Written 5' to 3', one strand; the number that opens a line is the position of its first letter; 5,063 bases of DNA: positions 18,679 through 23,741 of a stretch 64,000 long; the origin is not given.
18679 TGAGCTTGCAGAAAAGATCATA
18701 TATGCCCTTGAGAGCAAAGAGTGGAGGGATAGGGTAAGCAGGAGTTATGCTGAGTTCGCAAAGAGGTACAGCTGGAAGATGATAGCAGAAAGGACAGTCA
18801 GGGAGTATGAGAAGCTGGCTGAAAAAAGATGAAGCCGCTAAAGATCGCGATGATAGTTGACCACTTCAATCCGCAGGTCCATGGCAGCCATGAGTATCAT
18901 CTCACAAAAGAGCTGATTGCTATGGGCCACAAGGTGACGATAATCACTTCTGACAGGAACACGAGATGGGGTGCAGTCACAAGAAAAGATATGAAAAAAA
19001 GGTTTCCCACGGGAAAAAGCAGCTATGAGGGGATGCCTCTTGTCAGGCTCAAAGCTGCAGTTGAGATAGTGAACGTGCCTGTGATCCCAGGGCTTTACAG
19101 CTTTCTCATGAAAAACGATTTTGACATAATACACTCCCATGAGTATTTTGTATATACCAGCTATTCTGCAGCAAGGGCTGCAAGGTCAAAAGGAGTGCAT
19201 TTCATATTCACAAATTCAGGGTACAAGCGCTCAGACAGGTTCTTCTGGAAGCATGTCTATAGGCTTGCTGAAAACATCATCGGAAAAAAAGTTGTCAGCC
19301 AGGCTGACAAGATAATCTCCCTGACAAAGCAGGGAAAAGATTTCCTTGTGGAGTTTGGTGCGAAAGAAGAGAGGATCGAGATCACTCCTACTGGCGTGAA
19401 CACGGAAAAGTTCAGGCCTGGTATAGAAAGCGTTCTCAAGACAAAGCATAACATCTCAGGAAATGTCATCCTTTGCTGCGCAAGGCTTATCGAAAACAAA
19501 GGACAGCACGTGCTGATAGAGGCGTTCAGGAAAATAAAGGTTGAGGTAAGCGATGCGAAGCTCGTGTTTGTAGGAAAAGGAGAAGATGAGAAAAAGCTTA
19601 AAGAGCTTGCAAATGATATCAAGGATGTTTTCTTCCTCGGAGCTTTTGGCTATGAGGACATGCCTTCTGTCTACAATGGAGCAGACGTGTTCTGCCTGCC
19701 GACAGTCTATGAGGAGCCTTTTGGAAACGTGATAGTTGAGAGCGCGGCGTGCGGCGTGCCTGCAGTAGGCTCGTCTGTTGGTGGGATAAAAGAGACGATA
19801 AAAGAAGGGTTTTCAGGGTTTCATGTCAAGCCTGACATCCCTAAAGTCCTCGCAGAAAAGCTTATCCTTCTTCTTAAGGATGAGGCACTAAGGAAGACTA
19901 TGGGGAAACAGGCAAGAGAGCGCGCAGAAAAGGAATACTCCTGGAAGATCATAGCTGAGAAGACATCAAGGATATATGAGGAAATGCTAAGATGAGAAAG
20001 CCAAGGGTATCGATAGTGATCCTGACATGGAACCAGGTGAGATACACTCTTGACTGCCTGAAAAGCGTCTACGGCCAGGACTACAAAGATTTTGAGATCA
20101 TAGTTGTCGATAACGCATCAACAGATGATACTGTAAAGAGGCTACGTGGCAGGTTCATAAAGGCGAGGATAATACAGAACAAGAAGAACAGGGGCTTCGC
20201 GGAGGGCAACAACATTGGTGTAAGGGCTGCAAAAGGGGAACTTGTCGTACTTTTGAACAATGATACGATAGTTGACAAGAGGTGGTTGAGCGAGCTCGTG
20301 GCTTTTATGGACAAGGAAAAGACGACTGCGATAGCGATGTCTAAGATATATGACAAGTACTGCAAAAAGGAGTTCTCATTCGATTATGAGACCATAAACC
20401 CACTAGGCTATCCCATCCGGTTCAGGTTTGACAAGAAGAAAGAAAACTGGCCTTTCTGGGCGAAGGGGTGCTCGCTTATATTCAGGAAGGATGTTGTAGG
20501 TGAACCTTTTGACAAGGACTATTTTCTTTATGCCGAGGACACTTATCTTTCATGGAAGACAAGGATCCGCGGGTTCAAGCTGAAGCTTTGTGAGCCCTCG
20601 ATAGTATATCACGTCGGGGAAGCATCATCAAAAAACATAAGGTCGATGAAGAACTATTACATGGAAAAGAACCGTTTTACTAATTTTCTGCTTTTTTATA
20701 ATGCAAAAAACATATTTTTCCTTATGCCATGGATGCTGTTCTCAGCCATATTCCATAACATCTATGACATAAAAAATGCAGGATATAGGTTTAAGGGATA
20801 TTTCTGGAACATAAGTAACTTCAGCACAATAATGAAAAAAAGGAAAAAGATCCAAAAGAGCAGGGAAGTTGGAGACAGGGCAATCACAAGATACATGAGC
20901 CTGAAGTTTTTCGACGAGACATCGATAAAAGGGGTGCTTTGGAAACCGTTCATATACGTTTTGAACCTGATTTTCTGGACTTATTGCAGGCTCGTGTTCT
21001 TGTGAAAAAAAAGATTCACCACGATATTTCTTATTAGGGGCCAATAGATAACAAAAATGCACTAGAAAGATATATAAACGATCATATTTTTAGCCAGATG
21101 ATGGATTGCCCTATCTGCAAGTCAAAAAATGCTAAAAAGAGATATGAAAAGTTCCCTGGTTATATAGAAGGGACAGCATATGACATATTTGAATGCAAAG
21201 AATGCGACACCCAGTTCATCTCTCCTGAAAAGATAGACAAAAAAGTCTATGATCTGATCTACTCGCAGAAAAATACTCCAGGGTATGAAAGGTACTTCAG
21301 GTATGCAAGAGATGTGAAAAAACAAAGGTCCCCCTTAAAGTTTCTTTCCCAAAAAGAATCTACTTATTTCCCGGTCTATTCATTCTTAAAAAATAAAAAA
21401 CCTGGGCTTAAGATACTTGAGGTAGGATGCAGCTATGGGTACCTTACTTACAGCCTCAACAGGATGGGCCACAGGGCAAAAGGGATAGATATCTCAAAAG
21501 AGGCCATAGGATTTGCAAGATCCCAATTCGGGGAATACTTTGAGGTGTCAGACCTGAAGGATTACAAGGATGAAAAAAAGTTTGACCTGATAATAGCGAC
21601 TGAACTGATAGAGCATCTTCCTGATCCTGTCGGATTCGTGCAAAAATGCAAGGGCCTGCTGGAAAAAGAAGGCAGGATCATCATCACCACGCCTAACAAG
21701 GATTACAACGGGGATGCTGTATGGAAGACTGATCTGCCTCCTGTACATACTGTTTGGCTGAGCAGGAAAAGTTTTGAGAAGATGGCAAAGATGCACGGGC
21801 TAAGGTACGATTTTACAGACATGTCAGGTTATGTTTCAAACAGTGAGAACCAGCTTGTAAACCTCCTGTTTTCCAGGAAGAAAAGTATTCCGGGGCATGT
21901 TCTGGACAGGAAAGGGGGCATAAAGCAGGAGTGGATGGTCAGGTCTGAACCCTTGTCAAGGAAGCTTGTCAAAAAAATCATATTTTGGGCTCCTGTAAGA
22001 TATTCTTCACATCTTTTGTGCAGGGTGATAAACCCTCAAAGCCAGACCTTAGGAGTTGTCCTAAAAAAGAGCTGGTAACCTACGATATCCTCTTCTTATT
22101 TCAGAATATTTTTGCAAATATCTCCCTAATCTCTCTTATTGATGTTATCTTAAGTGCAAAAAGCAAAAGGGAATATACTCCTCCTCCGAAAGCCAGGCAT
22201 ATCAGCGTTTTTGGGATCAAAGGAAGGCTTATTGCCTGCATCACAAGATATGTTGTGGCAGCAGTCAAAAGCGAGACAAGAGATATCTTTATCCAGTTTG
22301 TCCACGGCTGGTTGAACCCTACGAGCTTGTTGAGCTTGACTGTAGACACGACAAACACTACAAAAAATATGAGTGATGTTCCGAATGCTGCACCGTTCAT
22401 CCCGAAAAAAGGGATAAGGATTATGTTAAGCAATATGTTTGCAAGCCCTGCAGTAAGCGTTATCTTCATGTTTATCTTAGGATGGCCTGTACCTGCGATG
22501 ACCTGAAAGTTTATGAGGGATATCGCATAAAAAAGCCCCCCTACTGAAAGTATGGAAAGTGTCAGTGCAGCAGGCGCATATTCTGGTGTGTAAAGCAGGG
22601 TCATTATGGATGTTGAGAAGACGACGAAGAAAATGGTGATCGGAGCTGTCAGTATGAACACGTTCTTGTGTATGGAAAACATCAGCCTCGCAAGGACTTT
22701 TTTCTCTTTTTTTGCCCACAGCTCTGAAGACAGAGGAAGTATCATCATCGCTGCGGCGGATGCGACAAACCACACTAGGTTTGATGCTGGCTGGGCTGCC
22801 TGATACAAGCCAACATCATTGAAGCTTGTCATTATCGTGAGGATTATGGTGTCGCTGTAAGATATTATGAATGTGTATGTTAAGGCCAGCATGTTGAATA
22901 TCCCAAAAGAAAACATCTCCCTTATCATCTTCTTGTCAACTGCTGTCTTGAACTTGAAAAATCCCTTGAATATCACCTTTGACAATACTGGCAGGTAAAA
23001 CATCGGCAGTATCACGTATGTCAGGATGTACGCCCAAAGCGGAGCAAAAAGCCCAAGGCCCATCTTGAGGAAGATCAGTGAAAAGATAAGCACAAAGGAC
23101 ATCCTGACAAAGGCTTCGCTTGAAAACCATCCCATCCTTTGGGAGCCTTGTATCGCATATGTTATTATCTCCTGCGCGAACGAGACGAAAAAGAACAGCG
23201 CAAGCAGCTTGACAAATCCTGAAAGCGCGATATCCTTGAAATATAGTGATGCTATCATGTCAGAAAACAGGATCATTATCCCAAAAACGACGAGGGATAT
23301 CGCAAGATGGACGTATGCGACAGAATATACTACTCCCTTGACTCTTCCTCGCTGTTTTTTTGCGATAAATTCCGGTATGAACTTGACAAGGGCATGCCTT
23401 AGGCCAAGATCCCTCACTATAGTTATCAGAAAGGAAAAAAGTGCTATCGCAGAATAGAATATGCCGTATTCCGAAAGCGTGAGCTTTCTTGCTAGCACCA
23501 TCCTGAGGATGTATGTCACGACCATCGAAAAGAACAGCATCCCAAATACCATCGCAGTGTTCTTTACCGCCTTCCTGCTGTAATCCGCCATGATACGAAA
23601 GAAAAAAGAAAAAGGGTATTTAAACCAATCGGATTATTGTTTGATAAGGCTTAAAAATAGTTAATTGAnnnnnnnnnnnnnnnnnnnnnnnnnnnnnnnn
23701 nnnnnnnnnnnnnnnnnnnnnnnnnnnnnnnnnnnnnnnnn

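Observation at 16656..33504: Complete nucleotide-heptose pathway plus GT9 heptosyltransferase and transketolase in an archaeal glycan island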

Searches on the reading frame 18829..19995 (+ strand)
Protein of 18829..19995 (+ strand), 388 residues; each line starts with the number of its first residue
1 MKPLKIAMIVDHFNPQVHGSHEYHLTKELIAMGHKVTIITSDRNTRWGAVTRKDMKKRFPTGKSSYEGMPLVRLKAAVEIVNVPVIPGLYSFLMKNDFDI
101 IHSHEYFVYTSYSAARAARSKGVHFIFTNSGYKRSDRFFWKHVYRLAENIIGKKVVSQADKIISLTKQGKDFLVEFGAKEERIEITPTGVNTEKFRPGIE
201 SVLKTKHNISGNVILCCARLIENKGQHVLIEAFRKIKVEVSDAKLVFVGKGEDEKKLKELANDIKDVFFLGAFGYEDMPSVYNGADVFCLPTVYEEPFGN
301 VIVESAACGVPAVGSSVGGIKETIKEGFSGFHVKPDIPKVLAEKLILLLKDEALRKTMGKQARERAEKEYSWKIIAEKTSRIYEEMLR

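Call 3: search_protein_families(library=pfam, proteins=[window:18829-19995:+], max_evalue=0.001)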
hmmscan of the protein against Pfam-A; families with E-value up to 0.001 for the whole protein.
window:18829-19995:+ (388 aa): 6 families
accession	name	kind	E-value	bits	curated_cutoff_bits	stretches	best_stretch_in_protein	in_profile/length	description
PF00534.26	Glycos_transf_1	-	9.2e-42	142.9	26.4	1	209-365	13-172/172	Glycosyl transferases group 1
PF13692.12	Glyco_trans_1_4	-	1.7e-34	119.6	27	1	212-351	2-142/142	Glycosyl transferases group 1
PF13439.12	Glyco_transf_4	-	3.2e-18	66.8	28.5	1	21-194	7-170/170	Glycosyltransferase Family 4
PF13579.12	Glyco_trans_4_4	-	3.6e-13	50.6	29.7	1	23-189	8-158/158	Glycosyl transferase 4-like domain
PF13524.12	Glyco_trans_1_2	-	2.1e-08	34.7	25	1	255-377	27-140/144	Glycosyl transferase-like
PF20706.3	GT4-conflict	-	8.4e-05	22.1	26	1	191-365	173-371/385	Family 4 Glycosyltransferase in conflict systems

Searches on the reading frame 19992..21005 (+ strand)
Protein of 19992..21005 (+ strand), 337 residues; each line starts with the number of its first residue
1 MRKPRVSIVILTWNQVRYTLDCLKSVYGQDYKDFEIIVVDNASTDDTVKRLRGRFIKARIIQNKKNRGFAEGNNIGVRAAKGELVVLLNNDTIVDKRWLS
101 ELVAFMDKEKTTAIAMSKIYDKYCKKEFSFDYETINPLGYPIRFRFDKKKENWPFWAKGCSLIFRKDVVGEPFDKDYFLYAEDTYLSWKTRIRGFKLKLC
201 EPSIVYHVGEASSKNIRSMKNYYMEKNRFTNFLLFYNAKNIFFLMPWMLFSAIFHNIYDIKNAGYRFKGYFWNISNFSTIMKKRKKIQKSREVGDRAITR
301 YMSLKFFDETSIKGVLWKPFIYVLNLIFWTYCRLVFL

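Call 3: search_protein_families(library=pfam, proteins=[window:19992-21005:+], max_evalue=0.001)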
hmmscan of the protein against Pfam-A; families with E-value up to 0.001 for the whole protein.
window:19992-21005:+ (337 aa): 4 families
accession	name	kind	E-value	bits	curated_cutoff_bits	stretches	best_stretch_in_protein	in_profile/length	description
PF00535.33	Glycos_transf_2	-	3.4e-29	102.4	23.3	1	7-166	1-162/168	Glycosyl transferase family 2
PF13641.12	Glyco_tranf_2_3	-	8.1e-15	55.9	27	1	4-214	1-218/230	Glycosyltransferase like family 2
PF13632.12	Glyco_trans_2_3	-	0.00048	20.4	27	1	85-249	2-172/198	Glycosyl transferase family group 2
PF10111.15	Glyco_tranf_2_2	-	0.00078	19.4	27.3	1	31-117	27-122/276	Glycosyltransferase like family 2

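Call 53: search_protein_families(library=ncbifam, proteins=[window:19992-21005:+], max_evalue=0.00001)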
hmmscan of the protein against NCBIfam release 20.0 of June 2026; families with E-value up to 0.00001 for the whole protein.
window:19992-21005:+ (337 aa): 17 families
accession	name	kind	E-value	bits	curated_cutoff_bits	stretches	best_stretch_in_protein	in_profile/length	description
NF041875.1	EPS_EpsD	equivalog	3.4e-17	62.8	370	1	6-212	1-211/325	exopolysaccharide biosynthesis glycosyltransferase EpsD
TIGR03965.1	mycofact_glyco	equivalog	4.4e-17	62.1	280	1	3-115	73-188/467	mycofactocin biosynthesis glycosyltransferase MftF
TIGR03937.1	PgaC_IcaA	equivalog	4.2e-16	58.9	422.3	1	3-110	44-154/407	poly-beta-1,6-N-acetyl-D-glucosamine synthase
NF041394.1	GtaseAglG_Halo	equivalog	5.4e-15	55.4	440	1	5-116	2-117/304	glucosyl-dolichyl phosphate glucuronosyltransferase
NF047683.1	TeichurnBiosyTuaG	equivalog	1e-14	54.8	400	1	2-111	4-116/252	teichuronic acid biosynthesis protein TuaG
TIGR04283.1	glyco_like_mftF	equivalog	3.1e-13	49.8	182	1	6-114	1-105/221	TIGR04283 family arsenosugar biosynthesis glycosyltransferase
NF050050.1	ProtGlycPglI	equivalog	4.3e-13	49.3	500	1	3-110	1-112/306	GalNAc(5)-diNAcBac-PP-undecaprenol beta-1,3-glucosyltransferase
NF038302.1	EPS_HpsE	equivalog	7.4e-13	48.1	300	1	6-125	3-130/307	hormogonium polysaccharide biosynthesis glycosyltransferase HpsE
NF007482.0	PRK10073.1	equivalog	3.3e-12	46.1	423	1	3-109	5-113/334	glycosyltransferase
NF053739.1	GlytfEpsEBac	equivalog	1.3e-11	44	450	1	4-114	1-115/265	glycosyltransferase EpsE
NF007453.0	PRK10018.1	equivalog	1.1e-10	41.7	382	1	3-127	5-130/280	colanic acid biosynthesis glycosyltransferase WcaA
NF038299.1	EPS_HpsN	equivalog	1.7e-10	40.4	425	1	4-128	1-128/317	hormogonium polysaccharide biosynthesis glycosyltransferase HpsN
TIGR04017.1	WcaA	equivalog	3.4e-10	40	495.75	1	3-127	4-129/279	colanic acid biosynthesis glycosyltransferase WcaA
TIGR01556.1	rhamnosyltran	subfamily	1.7e-09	37.3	200.55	1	25-237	12-231/281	rhamnosyltransferase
TIGR04242.1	nodulat_NodC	equivalog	8.2e-09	34.9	550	1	3-119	47-168/395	chitooligosaccharide synthase NodC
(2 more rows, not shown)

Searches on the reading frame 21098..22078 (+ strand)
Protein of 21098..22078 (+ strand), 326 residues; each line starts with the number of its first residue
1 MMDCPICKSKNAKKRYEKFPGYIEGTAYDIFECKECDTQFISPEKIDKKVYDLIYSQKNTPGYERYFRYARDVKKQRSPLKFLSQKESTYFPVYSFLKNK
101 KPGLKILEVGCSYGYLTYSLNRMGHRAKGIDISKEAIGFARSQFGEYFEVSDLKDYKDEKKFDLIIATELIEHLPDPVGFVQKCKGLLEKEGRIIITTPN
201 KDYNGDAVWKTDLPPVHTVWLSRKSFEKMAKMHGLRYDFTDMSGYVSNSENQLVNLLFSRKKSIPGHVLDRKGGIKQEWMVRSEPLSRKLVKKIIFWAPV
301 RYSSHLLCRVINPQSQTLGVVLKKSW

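Call 3: search_protein_families(library=pfam, proteins=[window:21098-22078:+], max_evalue=0.001)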
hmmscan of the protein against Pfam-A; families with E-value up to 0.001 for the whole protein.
window:21098-22078:+ (326 aa): 8 families
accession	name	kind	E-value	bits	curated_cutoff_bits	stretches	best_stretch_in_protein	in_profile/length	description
PF13489.12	Methyltransf_23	-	4.9e-17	62.6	27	1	96-236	16-160/164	Methyltransferase domain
PF13847.12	Methyltransf_31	-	3.4e-16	59.7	27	1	101-203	2-116/145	Methyltransferase domain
PF08241.18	Methyltransf_11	-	1.4e-14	55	21.2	1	107-196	1-95/95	Methyltransferase domain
PF08242.18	Methyltransf_12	-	5.2e-12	46.8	30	1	107-194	1-98/98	Methyltransferase domain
PF13649.12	Methyltransf_25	-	7.5e-12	46.2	27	1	106-192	1-97/97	Methyltransferase domain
PF02353.26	CMAS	-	1.8e-06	27.9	27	1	101-198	61-166/273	Mycolic acid cyclopropane synthetase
PF05401.17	NodS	-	4.6e-06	27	24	1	105-179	46-124/201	Nodulation protein S (NodS)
PF07021.18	MetW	-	0.00043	20.4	21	1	101-201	12-112/193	Methionine biosynthesis protein MetW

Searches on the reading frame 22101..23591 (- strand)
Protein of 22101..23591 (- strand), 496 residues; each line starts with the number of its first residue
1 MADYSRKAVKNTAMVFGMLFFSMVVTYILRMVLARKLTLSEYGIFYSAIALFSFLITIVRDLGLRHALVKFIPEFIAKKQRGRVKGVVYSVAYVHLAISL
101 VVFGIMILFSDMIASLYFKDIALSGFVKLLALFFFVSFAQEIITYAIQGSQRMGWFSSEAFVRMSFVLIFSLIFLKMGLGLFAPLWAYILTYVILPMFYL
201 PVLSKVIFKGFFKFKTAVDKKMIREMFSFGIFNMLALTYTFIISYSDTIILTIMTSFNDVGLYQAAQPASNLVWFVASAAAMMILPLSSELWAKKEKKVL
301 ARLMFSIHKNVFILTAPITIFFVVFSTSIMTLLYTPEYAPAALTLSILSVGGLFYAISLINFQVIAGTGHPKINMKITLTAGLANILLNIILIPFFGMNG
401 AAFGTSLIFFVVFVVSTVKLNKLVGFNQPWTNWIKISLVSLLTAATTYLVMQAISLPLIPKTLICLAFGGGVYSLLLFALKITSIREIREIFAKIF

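Call 3: search_protein_families(library=pfam, proteins=[window:22101-23591:-], max_evalue=0.001)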
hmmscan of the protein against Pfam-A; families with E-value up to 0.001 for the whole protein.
window:22101-23591:- (496 aa): 4 families
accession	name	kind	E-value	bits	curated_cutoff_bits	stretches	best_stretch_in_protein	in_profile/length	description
PF01943.22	Polysacc_synt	-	3.3e-23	83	28.2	1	9-292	2-274/274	Polysaccharide biosynthesis protein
PF13440.11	Polysacc_synt_3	-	6.8e-18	65.4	23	1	32-341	1-291/293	Polysaccharide biosynthesis protein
PF01554.23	MatE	-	5.6e-05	23.3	24.9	1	241-391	10-161/161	MatE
PF03023.19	MurJ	-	0.00018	20.7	27.4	1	44-451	13-430/451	Lipid II flippase MurJ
